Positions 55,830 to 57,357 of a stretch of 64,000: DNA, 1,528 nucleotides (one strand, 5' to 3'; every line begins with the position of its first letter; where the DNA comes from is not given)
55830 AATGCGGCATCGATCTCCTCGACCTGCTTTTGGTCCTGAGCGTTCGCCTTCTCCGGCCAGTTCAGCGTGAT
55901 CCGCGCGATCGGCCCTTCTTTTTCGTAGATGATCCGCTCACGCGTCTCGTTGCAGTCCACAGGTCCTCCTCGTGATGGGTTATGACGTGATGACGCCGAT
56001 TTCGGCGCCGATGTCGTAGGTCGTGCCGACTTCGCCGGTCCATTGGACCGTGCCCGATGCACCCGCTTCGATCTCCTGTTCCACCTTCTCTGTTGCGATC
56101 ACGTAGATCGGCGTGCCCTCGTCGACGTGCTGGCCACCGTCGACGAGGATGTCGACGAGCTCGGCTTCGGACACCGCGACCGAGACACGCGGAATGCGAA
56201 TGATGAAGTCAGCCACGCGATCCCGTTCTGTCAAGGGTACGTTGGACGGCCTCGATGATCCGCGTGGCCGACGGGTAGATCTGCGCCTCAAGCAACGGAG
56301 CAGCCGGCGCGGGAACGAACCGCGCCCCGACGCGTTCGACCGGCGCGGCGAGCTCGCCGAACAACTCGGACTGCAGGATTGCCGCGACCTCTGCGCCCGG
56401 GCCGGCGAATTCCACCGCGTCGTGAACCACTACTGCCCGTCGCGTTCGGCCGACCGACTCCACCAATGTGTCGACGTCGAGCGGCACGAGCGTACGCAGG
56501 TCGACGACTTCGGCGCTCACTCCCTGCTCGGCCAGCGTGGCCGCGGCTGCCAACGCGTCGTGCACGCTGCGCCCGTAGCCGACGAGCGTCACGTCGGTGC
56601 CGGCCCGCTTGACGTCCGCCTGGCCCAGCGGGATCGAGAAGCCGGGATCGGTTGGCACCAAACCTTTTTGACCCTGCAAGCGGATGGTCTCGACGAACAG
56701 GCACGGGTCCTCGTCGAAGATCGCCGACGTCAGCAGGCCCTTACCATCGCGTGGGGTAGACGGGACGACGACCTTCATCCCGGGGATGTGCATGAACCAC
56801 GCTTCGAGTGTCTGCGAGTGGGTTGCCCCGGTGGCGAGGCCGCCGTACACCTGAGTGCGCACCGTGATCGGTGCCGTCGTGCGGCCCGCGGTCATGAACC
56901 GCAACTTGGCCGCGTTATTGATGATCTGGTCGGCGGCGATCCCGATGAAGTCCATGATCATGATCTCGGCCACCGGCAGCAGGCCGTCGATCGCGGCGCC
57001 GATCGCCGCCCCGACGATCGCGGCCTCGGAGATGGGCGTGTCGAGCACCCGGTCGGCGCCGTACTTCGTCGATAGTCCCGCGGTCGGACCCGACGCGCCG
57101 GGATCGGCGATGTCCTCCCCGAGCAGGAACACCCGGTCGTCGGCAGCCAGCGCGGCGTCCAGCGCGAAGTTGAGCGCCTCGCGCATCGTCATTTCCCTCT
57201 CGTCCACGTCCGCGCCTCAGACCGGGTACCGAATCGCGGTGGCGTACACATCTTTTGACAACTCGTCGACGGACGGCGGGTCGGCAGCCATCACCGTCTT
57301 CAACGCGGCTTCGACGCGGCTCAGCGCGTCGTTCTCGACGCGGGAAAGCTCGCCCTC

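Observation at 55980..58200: E2-less TPP dehydrogenase: E1alpha/E1beta plus a free 78-aa lipoyl carrier, possibly an oxidative side-chain-cleaving (desmolase-like) enzyme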

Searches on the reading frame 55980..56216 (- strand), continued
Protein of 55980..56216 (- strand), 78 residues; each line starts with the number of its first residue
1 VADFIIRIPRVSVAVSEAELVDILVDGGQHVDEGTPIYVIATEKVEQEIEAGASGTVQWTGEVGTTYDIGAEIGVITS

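Call 21: get_annotated_region(hit=H1, flank=8000)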
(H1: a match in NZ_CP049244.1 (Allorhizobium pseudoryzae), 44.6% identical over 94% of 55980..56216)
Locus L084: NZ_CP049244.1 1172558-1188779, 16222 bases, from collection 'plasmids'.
description: Allorhizobium pseudoryzae strain DSM 19479 plasmid unnamed3, complete sequence
organism: Allorhizobium pseudoryzae (NCBI taxid 379684)
taxonomy: Bacteria; Pseudomonadota; Alphaproteobacteria; Hyphomicrobiales; Rhizobiaceae; Allorhizobium; Allorhizobium pseudoryzae
host: -; source: cell culture,soil; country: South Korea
typing (MOB-suite, as given by PLSDB): non-mobilizable
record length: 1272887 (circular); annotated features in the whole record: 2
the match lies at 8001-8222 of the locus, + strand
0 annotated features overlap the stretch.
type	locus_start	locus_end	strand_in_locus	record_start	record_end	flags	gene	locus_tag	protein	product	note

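Call 71: predict_structure(alignment_id=A1)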
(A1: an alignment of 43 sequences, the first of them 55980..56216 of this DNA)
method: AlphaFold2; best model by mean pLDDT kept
length: 78 residues; sequences in the alignment: 43
mean_pLDDT: 90.6   pTM: 0.74
mean pLDDT of the five models: 90.6, 90.1, 89.0, 88.6, 87.7
residues with pLDDT >= 90: 61; 70-90: 16; 50-70: 1; < 50: 0
segments of 3 or more residues with pLDDT < 50: none
pLDDT, mean of each block of 10 residues (from residue 1): 87 85 93 94 89 93 93 92
secondary structure, 60 per line:
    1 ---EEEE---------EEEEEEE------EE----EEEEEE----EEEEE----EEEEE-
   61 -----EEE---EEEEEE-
elements in order: E4-7 E17-23 E36-41 E46-50 E55-59 E66-68 E72-77

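Call 73: fold_search(model_id=the predicted structure, library=pdb)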
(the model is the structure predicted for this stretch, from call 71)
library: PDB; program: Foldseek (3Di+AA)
matches with E <= 10: 642; with E <= 0.001: 19
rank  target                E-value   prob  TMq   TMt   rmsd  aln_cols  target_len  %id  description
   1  9a5h_B                1.0e-05  1.00  0.91  0.17   1.3        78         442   24  Integrative model of DLDH1-ODP2 by crosslinking MS and deep learning (released 2024-09-18)
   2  9a4v_B                1.3e-05  1.00  0.91  0.18   1.4        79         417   30  Integrative model of PT1-ODO2 by crosslinking MS and deep learning (released 2024-09-18)
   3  2dnc_MODEL_1_A        3.7e-05  1.00  0.90  0.73   1.8        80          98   25  Solution Structure of RSGI RUH-054, a lipoyl domain from human 2-oxoacid dehydrogenase (released 2006-10-25)
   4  8rth_A                4.4e-05  1.00  0.85  0.11   1.4        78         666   18  Trypanosoma brucei 3-methylcrotonyl-CoA carboxylase (released 2024-04-17)
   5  5gua                  1.5e-04  1.00  0.82  0.90   1.4        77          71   21  Structure of biotin carboxyl carrier protein from pyrococcus horikoshi OT3 (delta N79) A138Y mutant (released 2017-08-30)
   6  3crk_C                1.5e-04  1.00  0.92  0.83   1.0        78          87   17  Crystal structure of the PDHK2-L2 complex. (released 2008-04-29)
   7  5gu9                  2.2e-04  1.00  0.82  0.89   1.7        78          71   22  Structure of biotin carboxyl carrier protein from pyrococcus horikoshi OT3 (delta N79) A138I mutant (released 2017-08-30)
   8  5gu8                  2.2e-04  1.00  0.79  0.86   1.4        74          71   22  Structure of biotin carboxyl carrier protein from pyrococcus horikoshi OT3 (delta N79) wild type (released 2017-08-30)
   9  2d5d_A                3.8e-04  1.00  0.80  0.89   1.4        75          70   21  Structure of Biotin Carboxyl Carrier Protein (74Val start) from Pyrococcus horikoshi OT3 Ligand Free Form II (released 2006-05-01)
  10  2l5t_MODEL_1_A        3.8e-04  1.00  0.77  0.78   2.2        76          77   21  Solution NMR structure of E2 lipoyl domain from Thermoplasma acidophilum (released 2011-09-21)
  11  2evb                  5.1e-04  1.00  0.81  0.85   2.0        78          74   20  Structure of Biotin Carboxyl Carrier Protein (74Val start) from Pyrococcus horikoshi OT3 Ligand Free Form I (released 2006-05-01)
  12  2dne_MODEL_1_A        5.7e-04  1.00  0.89  0.66   1.5        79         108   19  Solution Structure of RSGI RUH-058, a lipoyl domain of human 2-oxoacid dehydrogenase (released 2006-10-26)
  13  2ejf_C                6.4e-04  1.00  0.79  0.89   1.3        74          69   22  Crystal Structure Of The Biotin Protein Ligase (Mutations R48A and K111A) and Biotin Carboxyl Carrier Protein Complex  (released 2008-03-18)
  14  1gjx_MODEL_1_A        6.7e-04  1.00  0.81  0.78   2.1        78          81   18  Solution structure of the lipoyl domain of the chimeric dihydrolipoyl dehydrogenase P64K from Neisseria mening (released 2001-11-28)
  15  5ks8_F                6.7e-04  1.00  0.73  0.13  12.6        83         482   24  Crystal structure of two-subunit pyruvate carboxylase from Methylobacillus flagellatus (released 2016-10-19)
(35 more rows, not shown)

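Call 74: search_protein_representatives(alignment_id=A1)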
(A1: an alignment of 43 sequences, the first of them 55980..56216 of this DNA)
Query: 43 sequences, 76 profile positions. Proteins with E-value up to 0.001 (for the whole library): 38627; up to 1e-10: 4760; up to 1e-30: 16. The best 150 are listed.
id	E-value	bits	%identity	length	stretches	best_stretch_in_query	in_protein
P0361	6.3e-46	170.3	-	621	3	1-75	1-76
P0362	1.2e-40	153.4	-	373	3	2-75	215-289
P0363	6.8e-38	144.6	-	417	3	3-75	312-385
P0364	2.2e-37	143.0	-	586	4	3-75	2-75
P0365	1.1e-36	140.7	-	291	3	1-75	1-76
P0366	4.5e-35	135.5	-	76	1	1-75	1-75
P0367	2.7e-33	129.9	-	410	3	4-71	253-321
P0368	3.0e-33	129.7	-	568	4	3-76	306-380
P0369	1.4e-32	127.5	-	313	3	4-75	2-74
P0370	5.6e-32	125.6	-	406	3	4-59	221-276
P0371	9.1e-32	124.9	-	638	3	2-59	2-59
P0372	9.6e-32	124.9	-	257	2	1-74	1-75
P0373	1.5e-31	124.2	-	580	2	1-75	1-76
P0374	2.2e-31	123.7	-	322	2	4-75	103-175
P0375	2.9e-31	123.3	-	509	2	3-74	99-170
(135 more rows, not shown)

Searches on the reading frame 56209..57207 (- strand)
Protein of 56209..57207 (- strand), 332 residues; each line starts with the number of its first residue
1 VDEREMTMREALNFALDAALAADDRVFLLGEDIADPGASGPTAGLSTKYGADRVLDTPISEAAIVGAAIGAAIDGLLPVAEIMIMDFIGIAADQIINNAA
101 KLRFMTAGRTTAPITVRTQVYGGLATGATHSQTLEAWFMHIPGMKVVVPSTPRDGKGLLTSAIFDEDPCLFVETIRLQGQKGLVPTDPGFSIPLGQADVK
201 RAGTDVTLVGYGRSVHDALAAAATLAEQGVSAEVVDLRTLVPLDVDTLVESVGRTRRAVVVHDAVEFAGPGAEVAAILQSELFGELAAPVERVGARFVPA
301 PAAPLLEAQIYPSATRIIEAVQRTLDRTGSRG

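Call 5: search_protein_families(library=pfam, proteins=[window:56209-57207:-])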
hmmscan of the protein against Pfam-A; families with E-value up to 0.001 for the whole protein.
window:56209-57207:- (332 aa): 3 families
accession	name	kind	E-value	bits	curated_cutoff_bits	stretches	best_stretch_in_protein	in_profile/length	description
PF02780.25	Transketolase_C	-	8.3e-38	129.5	25.9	1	195-317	1-124/124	Transketolase, C-terminal domain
PF02779.29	Transket_pyr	-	1.1e-34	120.1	27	1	5-174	2-168/174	Transketolase, pyrimidine binding domain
PF22613.1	Transketolase_C_1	-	0.00036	21.2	27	0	202-235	10-43/113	Transketolase-like TK C-terminal domain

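Call 6: search_protein_families(library=ncbifam, proteins=[window:56209-57207:-])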
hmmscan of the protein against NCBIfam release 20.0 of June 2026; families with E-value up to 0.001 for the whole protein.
window:56209-57207:- (332 aa): 7 families
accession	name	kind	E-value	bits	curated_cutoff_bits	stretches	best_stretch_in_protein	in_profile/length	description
NF006667.0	PRK09212.1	subfamily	1.4e-93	313.4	321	1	5-326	3-324/327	pyruvate dehydrogenase complex E1 component subunit beta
NF008854.0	PRK11892.1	equivalog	6e-91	305.4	454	1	4-324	140-461/464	pyruvate dehydrogenase complex E1 component subunit beta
TIGR00204.1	dxs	equivalog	1e-22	80.4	465.95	1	45-294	346-582/616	1-deoxy-D-xylulose-5-phosphate synthase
NF004559.0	PRK05899.2-5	equivalog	3.2e-22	78.5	488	1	5-325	317-624/627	transketolase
NF003933.0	PRK05444.2-2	equivalog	6.5e-12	44.7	395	1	43-279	327-558/606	1-deoxy-D-xylulose-5-phosphate synthase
NF004556.0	PRK05899.2-2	equivalog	1.5e-09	36.7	575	1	182-281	498-596/639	transketolase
NF008968.0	PRK12315.1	subfamily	4.3e-09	35.2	510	1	36-278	307-537/582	1-deoxy-D-xylulose-5-phosphate synthase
